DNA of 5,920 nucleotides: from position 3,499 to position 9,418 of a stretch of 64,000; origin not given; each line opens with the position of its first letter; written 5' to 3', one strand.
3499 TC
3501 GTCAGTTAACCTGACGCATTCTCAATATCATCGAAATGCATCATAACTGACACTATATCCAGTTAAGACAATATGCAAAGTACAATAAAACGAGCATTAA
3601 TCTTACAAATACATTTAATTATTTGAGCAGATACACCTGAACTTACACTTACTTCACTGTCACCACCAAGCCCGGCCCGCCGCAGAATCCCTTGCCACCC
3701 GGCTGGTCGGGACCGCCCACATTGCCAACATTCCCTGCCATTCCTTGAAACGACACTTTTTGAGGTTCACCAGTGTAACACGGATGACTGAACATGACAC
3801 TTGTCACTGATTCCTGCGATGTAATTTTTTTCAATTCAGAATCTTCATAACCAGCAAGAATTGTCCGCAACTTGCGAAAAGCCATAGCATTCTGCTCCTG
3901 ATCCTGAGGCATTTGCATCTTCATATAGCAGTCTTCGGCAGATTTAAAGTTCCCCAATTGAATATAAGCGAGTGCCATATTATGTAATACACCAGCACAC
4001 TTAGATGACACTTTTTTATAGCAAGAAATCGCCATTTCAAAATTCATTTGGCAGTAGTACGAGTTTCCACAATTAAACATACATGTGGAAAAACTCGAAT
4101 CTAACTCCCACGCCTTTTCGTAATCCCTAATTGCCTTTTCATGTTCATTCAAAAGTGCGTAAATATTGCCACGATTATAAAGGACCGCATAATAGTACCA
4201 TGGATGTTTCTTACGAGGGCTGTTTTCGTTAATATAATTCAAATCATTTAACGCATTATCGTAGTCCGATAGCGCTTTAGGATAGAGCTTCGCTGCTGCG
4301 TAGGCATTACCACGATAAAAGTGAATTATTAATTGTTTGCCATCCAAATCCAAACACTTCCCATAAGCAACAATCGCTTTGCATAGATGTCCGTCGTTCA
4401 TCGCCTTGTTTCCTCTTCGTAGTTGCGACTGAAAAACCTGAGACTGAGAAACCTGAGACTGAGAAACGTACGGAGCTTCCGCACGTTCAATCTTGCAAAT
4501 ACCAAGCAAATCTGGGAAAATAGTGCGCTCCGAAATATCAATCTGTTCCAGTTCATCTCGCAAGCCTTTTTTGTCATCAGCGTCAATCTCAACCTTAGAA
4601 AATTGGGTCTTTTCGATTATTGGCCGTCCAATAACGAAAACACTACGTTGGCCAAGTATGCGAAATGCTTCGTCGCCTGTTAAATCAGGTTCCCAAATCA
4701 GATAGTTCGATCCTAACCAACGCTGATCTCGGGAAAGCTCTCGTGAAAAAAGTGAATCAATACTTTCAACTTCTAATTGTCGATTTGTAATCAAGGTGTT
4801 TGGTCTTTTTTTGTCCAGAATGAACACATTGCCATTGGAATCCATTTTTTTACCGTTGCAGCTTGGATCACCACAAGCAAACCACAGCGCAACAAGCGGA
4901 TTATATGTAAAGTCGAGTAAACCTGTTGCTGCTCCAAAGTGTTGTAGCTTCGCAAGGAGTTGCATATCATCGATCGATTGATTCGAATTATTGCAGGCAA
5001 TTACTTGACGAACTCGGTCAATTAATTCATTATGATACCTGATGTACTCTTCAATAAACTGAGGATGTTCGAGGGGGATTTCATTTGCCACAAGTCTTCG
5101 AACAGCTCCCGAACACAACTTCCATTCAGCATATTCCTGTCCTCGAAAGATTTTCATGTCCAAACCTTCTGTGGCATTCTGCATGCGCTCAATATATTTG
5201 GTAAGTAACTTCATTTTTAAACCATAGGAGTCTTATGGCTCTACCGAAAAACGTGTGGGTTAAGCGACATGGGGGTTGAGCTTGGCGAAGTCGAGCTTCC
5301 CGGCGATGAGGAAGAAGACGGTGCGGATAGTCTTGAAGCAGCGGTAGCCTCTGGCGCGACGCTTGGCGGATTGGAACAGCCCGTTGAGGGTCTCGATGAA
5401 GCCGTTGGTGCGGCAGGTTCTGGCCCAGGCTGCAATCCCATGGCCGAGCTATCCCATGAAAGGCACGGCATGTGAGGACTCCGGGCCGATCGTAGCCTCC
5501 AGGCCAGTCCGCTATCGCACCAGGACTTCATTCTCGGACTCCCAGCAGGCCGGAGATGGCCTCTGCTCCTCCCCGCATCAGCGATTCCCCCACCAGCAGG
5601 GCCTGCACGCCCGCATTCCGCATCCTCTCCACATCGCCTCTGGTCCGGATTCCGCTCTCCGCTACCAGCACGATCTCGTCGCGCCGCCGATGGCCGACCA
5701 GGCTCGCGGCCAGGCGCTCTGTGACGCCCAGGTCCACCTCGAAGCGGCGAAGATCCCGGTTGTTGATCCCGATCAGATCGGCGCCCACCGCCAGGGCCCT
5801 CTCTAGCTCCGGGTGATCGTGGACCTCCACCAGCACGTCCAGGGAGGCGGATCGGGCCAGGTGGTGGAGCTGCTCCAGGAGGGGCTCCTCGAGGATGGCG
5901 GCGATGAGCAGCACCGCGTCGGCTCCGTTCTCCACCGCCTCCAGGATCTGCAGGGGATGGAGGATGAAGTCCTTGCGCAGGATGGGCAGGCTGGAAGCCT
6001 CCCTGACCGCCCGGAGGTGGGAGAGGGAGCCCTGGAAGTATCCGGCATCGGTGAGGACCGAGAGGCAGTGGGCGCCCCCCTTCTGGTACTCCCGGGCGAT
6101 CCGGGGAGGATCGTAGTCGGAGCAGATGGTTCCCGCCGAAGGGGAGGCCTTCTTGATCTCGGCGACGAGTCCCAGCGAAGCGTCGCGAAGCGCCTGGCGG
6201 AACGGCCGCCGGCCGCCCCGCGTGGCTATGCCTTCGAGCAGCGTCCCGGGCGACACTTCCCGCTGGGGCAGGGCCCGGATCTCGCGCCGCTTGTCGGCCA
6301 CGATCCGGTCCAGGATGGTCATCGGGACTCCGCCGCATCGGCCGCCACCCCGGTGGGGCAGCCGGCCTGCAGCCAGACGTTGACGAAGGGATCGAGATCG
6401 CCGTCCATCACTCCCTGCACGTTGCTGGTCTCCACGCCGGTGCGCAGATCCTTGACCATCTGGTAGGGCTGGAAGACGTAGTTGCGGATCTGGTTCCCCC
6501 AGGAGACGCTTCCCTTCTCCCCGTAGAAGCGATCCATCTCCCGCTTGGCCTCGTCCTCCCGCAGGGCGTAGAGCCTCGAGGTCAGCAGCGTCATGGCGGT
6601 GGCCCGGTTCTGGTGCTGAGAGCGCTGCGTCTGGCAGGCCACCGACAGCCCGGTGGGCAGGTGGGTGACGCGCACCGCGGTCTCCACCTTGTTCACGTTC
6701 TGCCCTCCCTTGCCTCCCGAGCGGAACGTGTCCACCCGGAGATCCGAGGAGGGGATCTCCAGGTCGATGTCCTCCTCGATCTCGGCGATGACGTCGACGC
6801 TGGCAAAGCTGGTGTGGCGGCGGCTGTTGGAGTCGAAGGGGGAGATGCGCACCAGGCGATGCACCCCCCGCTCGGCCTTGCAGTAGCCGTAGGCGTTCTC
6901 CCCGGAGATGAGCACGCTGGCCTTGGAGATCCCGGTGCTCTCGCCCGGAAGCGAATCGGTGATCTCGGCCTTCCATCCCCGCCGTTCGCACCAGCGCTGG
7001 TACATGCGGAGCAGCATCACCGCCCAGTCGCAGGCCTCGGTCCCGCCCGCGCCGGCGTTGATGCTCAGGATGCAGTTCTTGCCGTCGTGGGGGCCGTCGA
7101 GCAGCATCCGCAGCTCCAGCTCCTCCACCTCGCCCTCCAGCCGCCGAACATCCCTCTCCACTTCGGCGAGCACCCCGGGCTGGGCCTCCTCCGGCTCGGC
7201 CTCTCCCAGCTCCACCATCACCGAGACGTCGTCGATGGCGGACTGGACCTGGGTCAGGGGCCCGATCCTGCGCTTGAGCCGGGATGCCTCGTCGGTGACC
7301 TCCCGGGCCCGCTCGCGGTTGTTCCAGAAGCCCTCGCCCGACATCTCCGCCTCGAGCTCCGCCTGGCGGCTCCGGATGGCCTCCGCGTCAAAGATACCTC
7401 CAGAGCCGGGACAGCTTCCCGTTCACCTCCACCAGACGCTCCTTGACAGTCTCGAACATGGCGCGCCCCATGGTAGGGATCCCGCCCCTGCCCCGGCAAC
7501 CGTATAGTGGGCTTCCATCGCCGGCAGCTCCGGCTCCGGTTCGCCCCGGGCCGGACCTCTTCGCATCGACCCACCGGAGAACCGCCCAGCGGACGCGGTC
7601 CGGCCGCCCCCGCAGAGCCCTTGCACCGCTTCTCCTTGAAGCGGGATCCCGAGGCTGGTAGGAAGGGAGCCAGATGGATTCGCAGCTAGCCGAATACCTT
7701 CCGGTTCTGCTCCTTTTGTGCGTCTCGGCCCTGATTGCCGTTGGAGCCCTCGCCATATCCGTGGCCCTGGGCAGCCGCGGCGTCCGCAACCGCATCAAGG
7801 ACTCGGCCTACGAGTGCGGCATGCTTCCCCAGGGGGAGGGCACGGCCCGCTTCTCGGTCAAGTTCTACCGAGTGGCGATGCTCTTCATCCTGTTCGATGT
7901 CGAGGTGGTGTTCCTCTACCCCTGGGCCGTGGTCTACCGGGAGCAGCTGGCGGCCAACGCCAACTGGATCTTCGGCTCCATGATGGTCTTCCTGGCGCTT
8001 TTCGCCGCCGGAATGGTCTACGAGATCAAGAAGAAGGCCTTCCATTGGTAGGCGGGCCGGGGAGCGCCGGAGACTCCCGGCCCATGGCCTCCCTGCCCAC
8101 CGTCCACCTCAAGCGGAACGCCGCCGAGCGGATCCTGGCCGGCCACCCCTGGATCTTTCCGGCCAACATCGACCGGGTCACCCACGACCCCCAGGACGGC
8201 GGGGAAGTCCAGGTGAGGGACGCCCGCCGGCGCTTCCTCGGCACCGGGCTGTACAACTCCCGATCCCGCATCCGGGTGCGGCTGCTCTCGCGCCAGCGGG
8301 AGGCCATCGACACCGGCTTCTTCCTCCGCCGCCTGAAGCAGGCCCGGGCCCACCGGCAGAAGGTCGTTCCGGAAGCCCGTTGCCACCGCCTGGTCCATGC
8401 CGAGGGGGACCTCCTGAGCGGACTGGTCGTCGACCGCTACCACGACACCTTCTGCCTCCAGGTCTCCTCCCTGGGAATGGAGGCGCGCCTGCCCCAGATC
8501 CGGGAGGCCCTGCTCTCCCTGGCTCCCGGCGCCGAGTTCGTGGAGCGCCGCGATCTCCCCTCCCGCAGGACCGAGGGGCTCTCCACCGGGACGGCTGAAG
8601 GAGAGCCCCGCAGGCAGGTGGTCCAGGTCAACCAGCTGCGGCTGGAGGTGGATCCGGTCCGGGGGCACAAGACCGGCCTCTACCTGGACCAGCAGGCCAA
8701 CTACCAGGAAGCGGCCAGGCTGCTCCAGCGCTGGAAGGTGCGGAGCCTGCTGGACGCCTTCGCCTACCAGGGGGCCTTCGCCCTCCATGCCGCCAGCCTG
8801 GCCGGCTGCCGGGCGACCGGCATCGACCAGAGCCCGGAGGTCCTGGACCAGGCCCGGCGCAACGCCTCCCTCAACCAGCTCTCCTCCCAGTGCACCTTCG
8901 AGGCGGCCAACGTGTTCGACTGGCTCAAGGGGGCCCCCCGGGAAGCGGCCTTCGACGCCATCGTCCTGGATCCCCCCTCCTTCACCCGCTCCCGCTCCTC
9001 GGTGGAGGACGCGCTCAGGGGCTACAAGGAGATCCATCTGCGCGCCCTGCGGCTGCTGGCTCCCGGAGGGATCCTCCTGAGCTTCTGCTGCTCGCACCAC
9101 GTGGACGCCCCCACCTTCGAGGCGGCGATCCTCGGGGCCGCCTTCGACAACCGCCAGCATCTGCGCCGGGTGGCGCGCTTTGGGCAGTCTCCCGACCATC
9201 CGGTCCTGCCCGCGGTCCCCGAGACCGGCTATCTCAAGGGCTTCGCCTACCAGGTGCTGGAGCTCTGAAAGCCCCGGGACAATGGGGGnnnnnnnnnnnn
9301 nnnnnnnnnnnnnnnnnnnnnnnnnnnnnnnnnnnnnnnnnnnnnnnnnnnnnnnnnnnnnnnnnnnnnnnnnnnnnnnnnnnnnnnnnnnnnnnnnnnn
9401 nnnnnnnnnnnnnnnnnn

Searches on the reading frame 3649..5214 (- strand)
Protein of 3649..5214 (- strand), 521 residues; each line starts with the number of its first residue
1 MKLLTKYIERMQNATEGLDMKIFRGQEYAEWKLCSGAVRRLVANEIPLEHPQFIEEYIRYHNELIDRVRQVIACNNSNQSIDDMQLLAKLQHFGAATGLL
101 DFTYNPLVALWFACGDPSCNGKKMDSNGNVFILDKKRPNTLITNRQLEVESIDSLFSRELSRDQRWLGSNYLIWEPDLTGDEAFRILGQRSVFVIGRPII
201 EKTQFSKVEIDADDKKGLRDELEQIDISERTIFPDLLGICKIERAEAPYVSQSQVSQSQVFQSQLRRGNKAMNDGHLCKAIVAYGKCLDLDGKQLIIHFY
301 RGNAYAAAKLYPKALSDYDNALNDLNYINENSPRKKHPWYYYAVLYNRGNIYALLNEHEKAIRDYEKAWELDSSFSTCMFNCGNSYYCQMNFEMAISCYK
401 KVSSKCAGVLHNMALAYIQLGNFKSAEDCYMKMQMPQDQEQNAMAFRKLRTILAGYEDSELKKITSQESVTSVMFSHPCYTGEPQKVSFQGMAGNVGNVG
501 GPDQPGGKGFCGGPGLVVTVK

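Call 14: search_protein_families(library=pfam, proteins=[window:3649-5214:-], max_evalue=0.01)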
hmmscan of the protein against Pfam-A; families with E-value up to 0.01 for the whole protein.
window:3649-5214:- (521 aa): 13 families
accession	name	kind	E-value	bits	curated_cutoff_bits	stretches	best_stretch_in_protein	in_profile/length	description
PF00515.34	TPR_1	-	2.1e-22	78.4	27.8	4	344-374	3-33/34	Tetratricopeptide repeat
PF07719.23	TPR_2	-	1.7e-19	68.7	27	2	344-372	3-31/34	Tetratricopeptide repeat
PF08867.16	FRG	-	1.3e-16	61.7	25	1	22-117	4-89/94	FRG domain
PF13181.12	TPR_8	-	9.7e-11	41.4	25.7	2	344-373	3-32/34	Tetratricopeptide repeat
PF13414.12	TPR_11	-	1.9e-10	40.7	26.8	1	349-387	1-39/42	TPR repeat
PF13424.12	TPR_12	-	7.7e-10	39.3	30.1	1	343-402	4-71/77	Tetratricopeptide repeat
PF13176.12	TPR_7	-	6.4e-06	26.3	27.9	0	410-430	2-22/36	Tetratricopeptide repeat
PF13374.12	TPR_10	-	1.2e-05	25.6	27.5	0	407-430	2-25/42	Tetratricopeptide repeat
PF13432.12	TPR_16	-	6.3e-05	23.8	32.7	0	268-321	4-56/65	Tetratricopeptide repeat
PF13174.12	TPR_6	-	0.00032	21.6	26.3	0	344-368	2-26/33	Tetratricopeptide repeat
PF13428.12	TPR_14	-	0.00071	20.5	23.5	0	344-372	3-31/44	Tetratricopeptide repeat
PF14559.12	TPR_19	-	0.0021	18.8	25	0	395-438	10-56/68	Tetratricopeptide repeat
PF10602.15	RPN7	-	0.0096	16.1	29.6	0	355-415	16-77/174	26S proteasome subunit RPN7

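Call 52: search_protein_families(library=padloc, proteins=[window:3649-5214:-], max_evalue=0.001)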
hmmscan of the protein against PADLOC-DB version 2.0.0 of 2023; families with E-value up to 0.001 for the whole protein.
window:3649-5214:- (521 aa): 14 families
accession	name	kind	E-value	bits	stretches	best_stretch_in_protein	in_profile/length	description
PDLC04938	PDC-S15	-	1.2e-31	108.2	1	4-241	48-264/276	-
PDLC04936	PDC-S15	-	5.7e-25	86.3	2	4-137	27-143/300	-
PDLC04933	PDC-S15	-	2.6e-22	77.7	2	5-137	13-127/286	-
PDLC04937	PDC-S15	-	8.6e-22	76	1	8-242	24-243/254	-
PDLC04927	PDC-S15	-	5.1e-18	63.1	1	6-131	23-141/422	-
PDLC04932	PDC-S15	-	9.1e-18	62.7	1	4-118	27-143/324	-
PDLC04931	PDC-S15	-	3.8e-16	57.7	1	4-241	48-266/282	-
PDLC04926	PDC-S15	-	4.9e-15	53.4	1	19-135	32-133/300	-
PDLC04930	PDC-S15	-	6e-15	53.1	1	56-133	55-133/380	-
PDLC04934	PDC-S15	-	8.3e-14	49.4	1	15-137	56-171/416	-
PDLC04929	PDC-S15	-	1.8e-13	49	1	59-156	67-166/308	-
PDLC04940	PDC-S15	-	8.1e-12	43.3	1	17-118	53-157/280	-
PDLC04935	PDC-S15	-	3e-09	34.3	1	21-151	139-259/535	-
PDLC04939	PDC-S15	-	1.8e-07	28.5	1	84-122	79-117/487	-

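Call 67: find_encoding_contigs(protein=window:3649-5214:-, flank=10000, max_places=6)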
Protein window:3649-5214:- (521 aa): no gene with exactly this product is on record in the collection.

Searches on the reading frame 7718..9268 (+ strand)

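Call 27: search_protein_families(library=pfam, proteins=[window:7718-9268:+], max_evalue=0.01)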
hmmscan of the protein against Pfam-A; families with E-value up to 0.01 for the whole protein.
window:7718-9268:+ (516 aa): 9 families
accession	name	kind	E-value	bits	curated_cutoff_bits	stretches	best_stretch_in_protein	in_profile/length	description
PF17785.7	PUA_3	-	3.8e-22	78.3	22.6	1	129-192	1-64/64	PUA-like domain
PF10672.15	Methyltrans_SAM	-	2.6e-12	47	27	1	285-460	70-241/286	S-adenosylmethionine-dependent methyltransferase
PF13847.12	Methyltransf_31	-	4.6e-09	36.5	27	1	344-462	7-116/145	Methyltransferase domain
PF13649.12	Methyltransf_25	-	2.1e-06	28.7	27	1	346-417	3-70/97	Methyltransferase domain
PF03602.21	Cons_hypoth95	-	3.1e-06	27.4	24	1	342-420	43-122/182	Conserved hypothetical protein 95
PF09157.17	TruB-C_2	-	8.8e-05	22.8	21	1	127-188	1-54/57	Pseudouridine synthase II TruB, C-terminal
PF08241.18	Methyltransf_11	-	0.00048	21.1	21.2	1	351-453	7-93/95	Methyltransferase domain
PF01170.24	UPF0020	-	0.0008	19.6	22.3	1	365-456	78-165/197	RMKL-like, methyltransferase domain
PF08242.18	Methyltransf_12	-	0.0042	18.2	30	0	353-452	9-97/98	Methyltransferase domain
